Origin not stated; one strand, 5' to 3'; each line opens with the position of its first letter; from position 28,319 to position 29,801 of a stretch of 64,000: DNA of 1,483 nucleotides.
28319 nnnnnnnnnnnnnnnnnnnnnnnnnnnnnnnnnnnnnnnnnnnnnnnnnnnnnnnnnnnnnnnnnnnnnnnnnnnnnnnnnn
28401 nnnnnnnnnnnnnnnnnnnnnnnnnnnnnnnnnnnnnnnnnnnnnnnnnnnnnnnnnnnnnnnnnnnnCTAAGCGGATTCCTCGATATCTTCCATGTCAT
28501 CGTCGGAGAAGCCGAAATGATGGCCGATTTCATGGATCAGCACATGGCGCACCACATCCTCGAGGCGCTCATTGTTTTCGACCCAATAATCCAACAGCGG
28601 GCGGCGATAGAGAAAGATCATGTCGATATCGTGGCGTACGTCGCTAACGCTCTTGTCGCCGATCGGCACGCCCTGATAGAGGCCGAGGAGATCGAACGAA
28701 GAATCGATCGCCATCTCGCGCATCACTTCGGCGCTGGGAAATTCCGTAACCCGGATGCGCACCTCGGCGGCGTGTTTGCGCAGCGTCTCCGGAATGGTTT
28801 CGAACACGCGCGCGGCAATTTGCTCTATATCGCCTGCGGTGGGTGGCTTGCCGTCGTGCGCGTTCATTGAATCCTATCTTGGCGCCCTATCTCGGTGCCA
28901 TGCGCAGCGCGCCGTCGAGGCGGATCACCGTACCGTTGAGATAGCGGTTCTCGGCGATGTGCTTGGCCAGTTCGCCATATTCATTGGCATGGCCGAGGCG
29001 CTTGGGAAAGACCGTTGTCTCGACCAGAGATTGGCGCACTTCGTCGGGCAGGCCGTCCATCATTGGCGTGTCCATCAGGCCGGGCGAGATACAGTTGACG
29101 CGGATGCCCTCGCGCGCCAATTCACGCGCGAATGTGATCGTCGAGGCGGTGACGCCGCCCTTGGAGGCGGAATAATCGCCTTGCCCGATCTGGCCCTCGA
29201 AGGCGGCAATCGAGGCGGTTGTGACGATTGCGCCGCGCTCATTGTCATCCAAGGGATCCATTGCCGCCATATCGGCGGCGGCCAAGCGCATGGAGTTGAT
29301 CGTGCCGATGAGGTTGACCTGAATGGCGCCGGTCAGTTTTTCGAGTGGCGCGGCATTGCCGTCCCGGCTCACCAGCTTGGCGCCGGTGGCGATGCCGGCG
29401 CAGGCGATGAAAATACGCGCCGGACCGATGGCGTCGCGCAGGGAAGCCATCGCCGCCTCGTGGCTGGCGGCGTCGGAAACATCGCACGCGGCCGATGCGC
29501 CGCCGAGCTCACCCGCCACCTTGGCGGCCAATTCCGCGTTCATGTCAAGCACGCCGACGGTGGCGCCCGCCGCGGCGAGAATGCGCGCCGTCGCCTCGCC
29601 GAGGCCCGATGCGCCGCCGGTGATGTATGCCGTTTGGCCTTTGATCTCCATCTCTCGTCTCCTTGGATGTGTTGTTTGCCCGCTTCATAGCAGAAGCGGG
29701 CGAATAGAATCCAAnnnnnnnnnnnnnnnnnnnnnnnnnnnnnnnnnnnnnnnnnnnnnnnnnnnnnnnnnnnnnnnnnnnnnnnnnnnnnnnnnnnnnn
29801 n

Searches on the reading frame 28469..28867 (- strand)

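Call 8: search_protein_families(library=pfam, proteins=[window:28469-28867:-])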
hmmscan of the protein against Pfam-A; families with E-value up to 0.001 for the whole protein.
window:28469-28867:- (132 aa): 1 family
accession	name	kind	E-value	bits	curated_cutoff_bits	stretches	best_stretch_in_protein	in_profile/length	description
PF06262.17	Zincin_1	-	2.2e-34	117.7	22.4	1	34-128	2-95/97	Zincin-like metallopeptidase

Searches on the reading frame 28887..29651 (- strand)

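Call 8: search_protein_families(library=pfam, proteins=[window:28887-29651:-])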
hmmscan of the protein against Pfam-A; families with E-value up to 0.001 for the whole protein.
window:28887-29651:- (254 aa): 3 families
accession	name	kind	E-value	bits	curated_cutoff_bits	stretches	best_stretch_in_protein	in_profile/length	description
PF00106.31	adh_short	-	3.4e-40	138.1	26.6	1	7-201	2-190/195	short chain dehydrogenase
PF13561.12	adh_short_C2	-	7e-39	134.2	27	1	14-247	3-233/236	Enoyl-(Acyl carrier protein) reductase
PF08659.16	KR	-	5.9e-06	26.8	22.6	1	9-193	4-178/180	KR domain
